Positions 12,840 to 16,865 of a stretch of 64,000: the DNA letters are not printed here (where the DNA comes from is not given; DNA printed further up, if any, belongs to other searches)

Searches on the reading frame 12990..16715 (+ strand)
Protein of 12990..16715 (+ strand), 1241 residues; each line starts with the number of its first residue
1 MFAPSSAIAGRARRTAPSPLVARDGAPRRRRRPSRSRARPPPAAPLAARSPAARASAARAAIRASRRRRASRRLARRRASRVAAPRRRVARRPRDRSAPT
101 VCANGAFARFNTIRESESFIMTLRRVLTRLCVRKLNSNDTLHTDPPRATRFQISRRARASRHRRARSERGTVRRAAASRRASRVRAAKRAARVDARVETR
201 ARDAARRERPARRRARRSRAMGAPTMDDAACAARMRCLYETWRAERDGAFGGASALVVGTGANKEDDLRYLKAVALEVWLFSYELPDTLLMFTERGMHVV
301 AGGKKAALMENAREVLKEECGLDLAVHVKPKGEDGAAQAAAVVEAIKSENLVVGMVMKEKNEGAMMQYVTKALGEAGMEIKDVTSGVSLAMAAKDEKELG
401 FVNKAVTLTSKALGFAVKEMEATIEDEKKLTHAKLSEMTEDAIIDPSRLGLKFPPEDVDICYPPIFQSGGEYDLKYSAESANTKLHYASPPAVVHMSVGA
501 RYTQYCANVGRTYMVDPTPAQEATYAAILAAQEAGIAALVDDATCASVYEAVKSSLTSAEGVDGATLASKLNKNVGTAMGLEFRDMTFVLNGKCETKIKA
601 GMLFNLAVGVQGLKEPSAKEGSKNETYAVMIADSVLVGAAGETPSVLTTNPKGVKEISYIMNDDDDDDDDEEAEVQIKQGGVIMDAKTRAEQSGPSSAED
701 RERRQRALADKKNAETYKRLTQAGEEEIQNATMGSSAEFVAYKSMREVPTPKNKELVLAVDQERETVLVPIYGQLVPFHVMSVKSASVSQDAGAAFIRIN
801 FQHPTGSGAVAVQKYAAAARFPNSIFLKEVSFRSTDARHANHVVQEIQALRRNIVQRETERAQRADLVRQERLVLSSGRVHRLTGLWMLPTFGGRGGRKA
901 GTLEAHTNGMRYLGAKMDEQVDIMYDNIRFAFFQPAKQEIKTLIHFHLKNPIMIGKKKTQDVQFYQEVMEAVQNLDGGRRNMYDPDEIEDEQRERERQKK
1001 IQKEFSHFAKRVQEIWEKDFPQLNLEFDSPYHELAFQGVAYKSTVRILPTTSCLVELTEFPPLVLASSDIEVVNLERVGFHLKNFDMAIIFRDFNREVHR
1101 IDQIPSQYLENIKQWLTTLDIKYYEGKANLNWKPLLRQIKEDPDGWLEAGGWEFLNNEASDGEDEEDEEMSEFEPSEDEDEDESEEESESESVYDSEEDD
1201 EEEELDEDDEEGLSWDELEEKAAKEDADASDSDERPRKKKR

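Call 65: search_protein_families(library=pfam, proteins=[window:12990-16715:+], max_evalue=0.00001)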
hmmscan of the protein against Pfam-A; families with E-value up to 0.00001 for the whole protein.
window:12990-16715:+ (1241 aa): 6 families
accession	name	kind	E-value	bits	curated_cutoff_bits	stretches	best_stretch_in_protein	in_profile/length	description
PF24824.1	PH_SPT16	-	5e-51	172.5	23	1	882-1012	2-129/129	FACT complex subunit SPT16 PH-like domain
PF14826.12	FACT-Spt16_Nlob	-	1.7e-36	125.8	27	1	227-385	2-161/162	FACT complex subunit SPT16 N-terminal lobe domain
PF08644.17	SPT16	-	1.3e-34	119.4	25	1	759-873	2-112/112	FACT complex subunit (SPT16/CDC68)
PF00557.29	Peptidase_M24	-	5.1e-27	95.5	23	1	404-637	5-206/208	Metallopeptidase family M24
PF08512.18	Rttp106-like_middle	-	1.4e-21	77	25.5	1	1039-1125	3-91/91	Histone chaperone Rttp106-like, middle domain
PF21091.2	SPT16_C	-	1.7e-08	35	27.1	1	1163-1241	1-81/83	FACT complex subunit SPT16, C-terminal domain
